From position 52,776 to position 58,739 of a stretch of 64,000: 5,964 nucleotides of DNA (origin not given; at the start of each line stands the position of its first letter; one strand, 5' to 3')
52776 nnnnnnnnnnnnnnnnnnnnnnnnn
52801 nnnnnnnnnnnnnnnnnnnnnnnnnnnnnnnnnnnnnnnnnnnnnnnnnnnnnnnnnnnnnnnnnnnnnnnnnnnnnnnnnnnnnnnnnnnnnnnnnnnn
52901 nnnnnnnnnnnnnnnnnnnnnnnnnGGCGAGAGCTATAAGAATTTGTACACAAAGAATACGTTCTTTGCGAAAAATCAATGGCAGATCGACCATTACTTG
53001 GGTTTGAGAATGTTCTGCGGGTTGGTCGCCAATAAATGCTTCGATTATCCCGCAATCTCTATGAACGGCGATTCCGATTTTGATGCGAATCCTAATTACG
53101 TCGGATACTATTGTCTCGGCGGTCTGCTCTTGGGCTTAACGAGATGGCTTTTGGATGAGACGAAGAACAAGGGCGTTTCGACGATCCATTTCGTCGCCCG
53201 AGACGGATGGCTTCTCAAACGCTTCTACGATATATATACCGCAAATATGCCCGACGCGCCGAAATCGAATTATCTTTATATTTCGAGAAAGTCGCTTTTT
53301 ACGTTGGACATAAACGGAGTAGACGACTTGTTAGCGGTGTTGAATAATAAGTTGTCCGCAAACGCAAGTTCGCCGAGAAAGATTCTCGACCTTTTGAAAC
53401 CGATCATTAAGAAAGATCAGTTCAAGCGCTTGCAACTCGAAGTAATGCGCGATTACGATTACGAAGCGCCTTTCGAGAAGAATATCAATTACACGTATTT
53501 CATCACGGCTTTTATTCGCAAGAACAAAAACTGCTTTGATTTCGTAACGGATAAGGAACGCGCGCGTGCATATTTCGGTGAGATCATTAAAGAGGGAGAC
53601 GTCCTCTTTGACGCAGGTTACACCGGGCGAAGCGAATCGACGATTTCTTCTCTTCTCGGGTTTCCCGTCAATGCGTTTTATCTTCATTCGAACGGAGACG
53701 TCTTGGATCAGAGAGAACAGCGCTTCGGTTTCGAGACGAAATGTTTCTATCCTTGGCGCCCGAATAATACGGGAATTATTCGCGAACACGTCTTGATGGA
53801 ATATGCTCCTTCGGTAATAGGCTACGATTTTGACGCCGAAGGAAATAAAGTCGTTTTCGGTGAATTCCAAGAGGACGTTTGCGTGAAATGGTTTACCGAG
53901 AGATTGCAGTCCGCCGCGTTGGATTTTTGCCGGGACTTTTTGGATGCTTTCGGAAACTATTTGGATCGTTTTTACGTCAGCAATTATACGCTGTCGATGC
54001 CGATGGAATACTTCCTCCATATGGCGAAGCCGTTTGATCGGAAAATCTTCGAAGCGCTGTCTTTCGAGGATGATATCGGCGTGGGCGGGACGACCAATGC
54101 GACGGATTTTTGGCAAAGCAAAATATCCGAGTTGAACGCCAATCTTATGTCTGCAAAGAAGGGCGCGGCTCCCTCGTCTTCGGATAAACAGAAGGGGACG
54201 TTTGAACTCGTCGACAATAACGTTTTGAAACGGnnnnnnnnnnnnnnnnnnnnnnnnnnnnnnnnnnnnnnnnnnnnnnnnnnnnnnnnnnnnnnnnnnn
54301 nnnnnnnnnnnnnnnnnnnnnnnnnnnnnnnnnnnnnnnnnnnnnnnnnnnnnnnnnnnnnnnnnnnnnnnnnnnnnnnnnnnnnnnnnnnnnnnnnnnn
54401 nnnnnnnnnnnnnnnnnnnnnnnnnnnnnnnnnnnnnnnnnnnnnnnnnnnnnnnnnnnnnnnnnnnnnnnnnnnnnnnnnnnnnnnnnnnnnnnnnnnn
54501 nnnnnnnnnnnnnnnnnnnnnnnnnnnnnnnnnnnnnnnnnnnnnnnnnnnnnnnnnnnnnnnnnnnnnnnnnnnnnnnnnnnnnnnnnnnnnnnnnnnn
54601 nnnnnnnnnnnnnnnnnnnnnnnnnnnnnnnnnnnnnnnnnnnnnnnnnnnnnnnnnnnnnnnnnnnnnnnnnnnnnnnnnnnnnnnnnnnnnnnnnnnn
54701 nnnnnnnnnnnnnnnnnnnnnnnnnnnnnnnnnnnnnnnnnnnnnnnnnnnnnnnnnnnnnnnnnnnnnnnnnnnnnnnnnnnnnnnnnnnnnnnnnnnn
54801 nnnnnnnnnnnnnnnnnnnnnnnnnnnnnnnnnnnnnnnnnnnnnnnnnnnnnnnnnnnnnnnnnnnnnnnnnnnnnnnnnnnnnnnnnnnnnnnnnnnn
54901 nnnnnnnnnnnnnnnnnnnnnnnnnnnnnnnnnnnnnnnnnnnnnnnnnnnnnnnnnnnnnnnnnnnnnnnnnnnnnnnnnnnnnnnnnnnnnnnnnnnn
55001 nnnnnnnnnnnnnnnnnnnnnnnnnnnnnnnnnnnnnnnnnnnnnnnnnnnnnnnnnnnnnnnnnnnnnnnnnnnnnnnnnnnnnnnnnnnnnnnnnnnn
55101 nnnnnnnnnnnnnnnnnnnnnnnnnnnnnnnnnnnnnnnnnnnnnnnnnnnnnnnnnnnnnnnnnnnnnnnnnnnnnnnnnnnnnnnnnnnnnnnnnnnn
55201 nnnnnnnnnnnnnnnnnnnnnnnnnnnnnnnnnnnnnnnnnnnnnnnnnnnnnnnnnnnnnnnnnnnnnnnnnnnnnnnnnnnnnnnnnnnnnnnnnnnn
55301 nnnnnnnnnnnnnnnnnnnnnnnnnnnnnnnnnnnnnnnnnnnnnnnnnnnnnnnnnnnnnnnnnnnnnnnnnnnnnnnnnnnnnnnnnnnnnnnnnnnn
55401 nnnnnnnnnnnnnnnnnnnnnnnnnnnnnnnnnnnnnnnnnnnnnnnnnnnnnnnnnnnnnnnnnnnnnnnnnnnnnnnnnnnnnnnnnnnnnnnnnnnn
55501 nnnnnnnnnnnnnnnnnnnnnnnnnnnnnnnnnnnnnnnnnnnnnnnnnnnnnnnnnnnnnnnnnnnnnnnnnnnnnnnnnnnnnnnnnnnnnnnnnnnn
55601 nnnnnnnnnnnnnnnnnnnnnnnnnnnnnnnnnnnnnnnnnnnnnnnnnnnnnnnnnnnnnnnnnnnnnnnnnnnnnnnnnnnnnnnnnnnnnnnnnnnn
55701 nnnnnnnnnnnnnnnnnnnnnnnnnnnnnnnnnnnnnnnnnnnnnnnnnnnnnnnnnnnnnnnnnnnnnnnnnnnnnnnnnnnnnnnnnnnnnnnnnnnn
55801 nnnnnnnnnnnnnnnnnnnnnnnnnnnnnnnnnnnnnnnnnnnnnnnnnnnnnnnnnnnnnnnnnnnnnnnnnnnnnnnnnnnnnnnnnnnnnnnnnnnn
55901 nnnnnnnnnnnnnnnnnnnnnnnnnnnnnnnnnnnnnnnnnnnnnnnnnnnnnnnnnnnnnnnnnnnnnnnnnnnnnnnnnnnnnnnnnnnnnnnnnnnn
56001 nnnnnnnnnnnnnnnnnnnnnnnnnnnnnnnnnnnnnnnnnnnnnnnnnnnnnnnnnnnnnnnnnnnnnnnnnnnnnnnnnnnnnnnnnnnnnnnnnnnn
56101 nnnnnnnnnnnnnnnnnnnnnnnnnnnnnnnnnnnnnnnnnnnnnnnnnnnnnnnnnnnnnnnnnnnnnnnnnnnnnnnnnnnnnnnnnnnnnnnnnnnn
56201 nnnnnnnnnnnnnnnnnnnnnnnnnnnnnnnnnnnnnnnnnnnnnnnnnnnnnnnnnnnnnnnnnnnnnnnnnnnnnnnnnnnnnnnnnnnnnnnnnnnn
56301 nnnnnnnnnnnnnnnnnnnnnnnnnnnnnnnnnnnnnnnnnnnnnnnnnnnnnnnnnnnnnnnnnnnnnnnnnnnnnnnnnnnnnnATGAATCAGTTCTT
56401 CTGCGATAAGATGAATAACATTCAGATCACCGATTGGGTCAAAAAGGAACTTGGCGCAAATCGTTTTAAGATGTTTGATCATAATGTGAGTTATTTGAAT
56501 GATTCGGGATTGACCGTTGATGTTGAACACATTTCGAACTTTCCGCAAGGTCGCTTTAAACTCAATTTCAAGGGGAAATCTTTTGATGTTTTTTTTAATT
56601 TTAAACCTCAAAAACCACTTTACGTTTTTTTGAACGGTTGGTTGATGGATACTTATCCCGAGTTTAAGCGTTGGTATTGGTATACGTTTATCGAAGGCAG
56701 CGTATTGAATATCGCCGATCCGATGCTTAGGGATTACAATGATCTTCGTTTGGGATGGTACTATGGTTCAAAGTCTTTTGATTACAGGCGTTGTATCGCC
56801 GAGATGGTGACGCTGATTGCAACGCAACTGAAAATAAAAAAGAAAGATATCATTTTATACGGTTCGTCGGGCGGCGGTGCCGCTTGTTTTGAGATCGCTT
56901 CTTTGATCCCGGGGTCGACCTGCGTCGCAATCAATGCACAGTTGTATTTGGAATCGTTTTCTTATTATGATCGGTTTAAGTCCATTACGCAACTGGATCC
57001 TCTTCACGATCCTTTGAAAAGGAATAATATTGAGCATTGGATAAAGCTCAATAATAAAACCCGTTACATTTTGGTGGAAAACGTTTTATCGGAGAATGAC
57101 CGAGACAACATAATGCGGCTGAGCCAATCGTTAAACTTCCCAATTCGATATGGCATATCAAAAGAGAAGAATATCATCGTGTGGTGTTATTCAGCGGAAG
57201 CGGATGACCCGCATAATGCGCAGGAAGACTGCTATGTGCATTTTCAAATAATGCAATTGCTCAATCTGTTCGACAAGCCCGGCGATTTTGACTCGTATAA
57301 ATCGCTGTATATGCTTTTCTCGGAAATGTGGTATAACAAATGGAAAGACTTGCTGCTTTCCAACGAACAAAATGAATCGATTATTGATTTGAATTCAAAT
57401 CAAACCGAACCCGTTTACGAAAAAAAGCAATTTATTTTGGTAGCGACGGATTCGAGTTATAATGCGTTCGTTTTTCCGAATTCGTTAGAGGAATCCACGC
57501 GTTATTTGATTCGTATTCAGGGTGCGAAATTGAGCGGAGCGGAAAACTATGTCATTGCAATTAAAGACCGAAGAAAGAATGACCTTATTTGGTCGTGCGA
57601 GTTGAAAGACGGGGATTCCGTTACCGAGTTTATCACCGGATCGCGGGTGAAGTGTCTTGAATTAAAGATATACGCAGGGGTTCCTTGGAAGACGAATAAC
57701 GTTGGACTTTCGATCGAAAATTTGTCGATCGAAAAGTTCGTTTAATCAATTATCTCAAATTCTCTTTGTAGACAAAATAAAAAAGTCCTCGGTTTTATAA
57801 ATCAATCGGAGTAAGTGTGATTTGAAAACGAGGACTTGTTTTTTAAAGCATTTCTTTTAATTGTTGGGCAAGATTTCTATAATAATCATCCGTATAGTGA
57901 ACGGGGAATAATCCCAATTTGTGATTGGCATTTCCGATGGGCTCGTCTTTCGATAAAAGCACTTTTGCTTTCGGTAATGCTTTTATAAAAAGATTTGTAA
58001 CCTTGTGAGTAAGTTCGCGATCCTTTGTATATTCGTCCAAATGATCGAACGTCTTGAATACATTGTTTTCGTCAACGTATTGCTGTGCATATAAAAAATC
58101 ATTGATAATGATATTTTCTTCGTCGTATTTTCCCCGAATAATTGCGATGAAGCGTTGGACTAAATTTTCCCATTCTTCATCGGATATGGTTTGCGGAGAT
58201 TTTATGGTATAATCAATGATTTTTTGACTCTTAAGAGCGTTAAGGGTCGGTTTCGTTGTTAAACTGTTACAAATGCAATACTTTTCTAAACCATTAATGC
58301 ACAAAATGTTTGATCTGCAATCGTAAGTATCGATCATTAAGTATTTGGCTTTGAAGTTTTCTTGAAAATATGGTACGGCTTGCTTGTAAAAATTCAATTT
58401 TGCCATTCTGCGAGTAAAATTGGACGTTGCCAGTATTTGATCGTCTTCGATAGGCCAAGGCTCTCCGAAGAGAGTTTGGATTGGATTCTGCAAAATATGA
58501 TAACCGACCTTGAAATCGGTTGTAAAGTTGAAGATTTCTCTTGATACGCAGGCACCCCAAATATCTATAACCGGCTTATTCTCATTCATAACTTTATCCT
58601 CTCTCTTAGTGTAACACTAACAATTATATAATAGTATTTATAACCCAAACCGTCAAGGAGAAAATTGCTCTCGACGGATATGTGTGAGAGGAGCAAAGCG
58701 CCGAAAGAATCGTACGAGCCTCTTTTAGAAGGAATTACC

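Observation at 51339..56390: Five-domain polysaccharide synthase with a probable PRPP-dependent ribofuranosyltransferase core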

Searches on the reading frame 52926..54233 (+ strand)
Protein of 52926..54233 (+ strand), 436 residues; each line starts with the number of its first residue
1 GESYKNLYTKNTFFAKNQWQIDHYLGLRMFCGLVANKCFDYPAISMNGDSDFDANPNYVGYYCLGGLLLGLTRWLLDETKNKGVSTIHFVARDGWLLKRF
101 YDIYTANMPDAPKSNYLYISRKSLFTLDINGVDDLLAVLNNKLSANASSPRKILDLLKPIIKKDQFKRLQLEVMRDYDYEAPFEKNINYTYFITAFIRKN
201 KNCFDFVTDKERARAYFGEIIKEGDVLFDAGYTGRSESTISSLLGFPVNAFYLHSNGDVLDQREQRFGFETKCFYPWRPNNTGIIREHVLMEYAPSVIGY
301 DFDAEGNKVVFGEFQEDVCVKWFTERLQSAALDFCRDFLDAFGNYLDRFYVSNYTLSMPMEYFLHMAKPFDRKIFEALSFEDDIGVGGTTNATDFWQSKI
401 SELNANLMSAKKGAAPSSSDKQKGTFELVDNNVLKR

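Call 49: predict_structure(alignment_id=A3)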
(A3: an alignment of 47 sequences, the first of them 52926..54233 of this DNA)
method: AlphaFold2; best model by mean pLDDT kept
length: 436 residues; sequences in the alignment: 47
mean_pLDDT: 87.8   pTM: 0.87
mean pLDDT of the five models: 87.8, 87.6, 87.4, 86.5, 86.3
residues with pLDDT >= 90: 292; 70-90: 104; 50-70: 18; < 50: 22
segments of 3 or more residues with pLDDT < 50: 414-417, 420-436
pLDDT, mean of each block of 10 residues (from residue 1): 77 77 88 91 84 95 98 97 96 96 96 96 90 81 83 92 95 95 92 94 94 96 96 90 97 89 95 88 85 94 84 94 98 98 94 94 92 93 65 89 72 50 44 40
secondary structure, 60 per line:
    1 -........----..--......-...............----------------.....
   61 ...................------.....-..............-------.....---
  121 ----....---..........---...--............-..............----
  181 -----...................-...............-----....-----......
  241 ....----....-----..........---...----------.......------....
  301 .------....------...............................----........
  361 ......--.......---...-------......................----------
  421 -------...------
elements in order: H2-9 H20-23 H25-39 H56-79 E86-90 H92-105 E113-117 H125-128 H132-141 H150-160 H163-176 H186-203 H206-220 E226-229 H235-244 E249-252 H258-267 E271-273 H284-290 E297-301 E308-311 H318-348 H353-366 H369-375 E379-381 E389-391 H392-407 E408-410 E428-430

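Call 52: fold_search(model_id=the predicted structure, library=pdb)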
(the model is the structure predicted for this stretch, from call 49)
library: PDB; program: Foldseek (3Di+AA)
matches with E <= 10: 432; with E <= 0.001: 8
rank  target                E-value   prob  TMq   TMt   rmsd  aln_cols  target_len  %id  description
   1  8a0c_B                4.0e-10  1.00  0.55  0.24   6.8       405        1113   18  Capsular polysaccharide synthesis multienzyme in complex with CMP (released 2023-04-26)
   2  8a0m_B                9.4e-10  1.00  0.55  0.28   6.2       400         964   16  Capsular polysaccharide synthesis multienzyme in complex with capsular polymer fragment (released 2023-04-26)
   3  8a0m_D                1.6e-09  1.00  0.51  0.25   7.7       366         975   18  Capsular polysaccharide synthesis multienzyme in complex with capsular polymer fragment (released 2023-04-26)
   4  8a0c_A                1.8e-09  1.00  0.57  0.25   6.1       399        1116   17  Capsular polysaccharide synthesis multienzyme in complex with CMP (released 2023-04-26)
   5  8a0m_A                1.9e-09  1.00  0.55  0.24   6.1       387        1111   18  Capsular polysaccharide synthesis multienzyme in complex with capsular polymer fragment (released 2023-04-26)
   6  7shg_B                3.5e-09  1.00  0.48  0.37   6.1       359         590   16  Polysaccharide ribofuranosyl transferase from Thermobacillus composti (released 2022-03-02)
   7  7shg_A                1.7e-08  1.00  0.51  0.39   6.5       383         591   15  Polysaccharide ribofuranosyl transferase from Thermobacillus composti (released 2022-03-02)
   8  8a0m_C                2.1e-08  1.00  0.57  0.25   6.2       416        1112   17  Capsular polysaccharide synthesis multienzyme in complex with capsular polymer fragment (released 2023-04-26)
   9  4b8w_A                2.9e-02  0.09  0.09  0.11  21.1       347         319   10  Crystal structure of human GDP-L-fucose synthase with bound NADP and GDP, tetragonal crystal form (released 2012-11-21)
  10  9otl_D                4.9e-02  0.11  0.12  0.15  24.1       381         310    9  Crystal Structure of Salmonella FraB Deglycase, Crystal Form 1 (released 2025-08-06)
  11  9otr_B                1.0e-01  0.09  0.12  0.15  23.7       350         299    8  Crystal Structure of Salmonella FraB Deglycase, Crystal Form 4 with deletion of C-terminal residues 313-325. (released 2025-08-06)
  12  9otl_B                1.2e-01  0.08  0.12  0.14  23.9       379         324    9  Crystal Structure of Salmonella FraB Deglycase, Crystal Form 1 (released 2025-08-06)
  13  9otl_A                1.6e-01  0.08  0.12  0.14  23.9       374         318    9  Crystal Structure of Salmonella FraB Deglycase, Crystal Form 1 (released 2025-08-06)
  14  9isl_C                1.6e-01  0.07  0.10  0.13  22.5       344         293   11  Human MTHFD1 in complex with compound 16e (released 2025-01-01)
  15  9ou5_B                1.7e-01  0.07  0.11  0.14  24.6       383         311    9  Crystal Structure of Salmonella FraB Deglycase, Crystal Form 3 (released 2025-08-06)
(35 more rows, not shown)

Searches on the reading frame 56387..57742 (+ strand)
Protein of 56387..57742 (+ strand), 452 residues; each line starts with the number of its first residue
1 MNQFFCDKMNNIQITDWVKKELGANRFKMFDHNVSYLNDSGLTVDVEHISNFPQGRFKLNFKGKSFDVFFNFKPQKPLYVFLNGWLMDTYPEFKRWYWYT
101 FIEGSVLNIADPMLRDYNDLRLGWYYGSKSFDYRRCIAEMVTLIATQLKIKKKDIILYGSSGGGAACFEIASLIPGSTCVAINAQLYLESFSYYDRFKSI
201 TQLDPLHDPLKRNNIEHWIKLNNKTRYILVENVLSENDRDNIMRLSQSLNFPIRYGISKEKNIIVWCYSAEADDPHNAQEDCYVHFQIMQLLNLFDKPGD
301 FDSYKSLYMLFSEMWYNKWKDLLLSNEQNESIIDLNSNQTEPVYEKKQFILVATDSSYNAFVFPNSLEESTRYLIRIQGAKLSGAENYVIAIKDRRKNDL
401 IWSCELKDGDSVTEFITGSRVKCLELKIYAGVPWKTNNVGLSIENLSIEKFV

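Call 4: search_protein_families(library=pfam, proteins=[window:56387-57742:+], max_evalue=0.1)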
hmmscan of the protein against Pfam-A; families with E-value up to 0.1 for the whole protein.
window:56387-57742:+ (452 aa): 0 families

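Call 5: search_protein_families(library=ncbifam, proteins=[window:56387-57742:+], max_evalue=0.1)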
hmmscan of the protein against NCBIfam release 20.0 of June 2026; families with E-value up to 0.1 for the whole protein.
window:56387-57742:+ (452 aa): 1 family
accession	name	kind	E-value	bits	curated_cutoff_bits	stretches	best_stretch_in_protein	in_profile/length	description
NF033892.1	XcbB_CpsF_sero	subfamily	5.3e-05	22.6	125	1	130-182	136-187/291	XcbB/CpsF family capsular polysaccharide biosynthesis protein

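Call 68: search_solved_structures(query=window:56387-57742:+, max_evalue=1)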
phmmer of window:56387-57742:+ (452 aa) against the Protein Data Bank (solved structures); distinct sequences matched with E-value up to 1: 0.

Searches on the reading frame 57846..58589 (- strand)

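Call 4: search_protein_families(library=pfam, proteins=[window:57846-58589:-], max_evalue=0.1)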
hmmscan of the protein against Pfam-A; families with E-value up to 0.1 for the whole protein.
window:57846-58589:- (248 aa): 2 families
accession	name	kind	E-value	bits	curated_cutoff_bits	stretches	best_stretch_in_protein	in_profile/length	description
PF19786.4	DUF6270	-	6.4e-22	79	27.5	1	10-232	1-222/222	Family of unknown function (DUF6270)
PF19383.4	DUF5958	-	0.073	13.9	23.6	0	157-208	1-49/125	Family of unknown function (DUF5958)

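Call 5: search_protein_families(library=ncbifam, proteins=[window:57846-58589:-], max_evalue=0.1)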
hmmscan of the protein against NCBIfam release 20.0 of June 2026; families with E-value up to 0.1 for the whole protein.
window:57846-58589:- (248 aa): 0 families
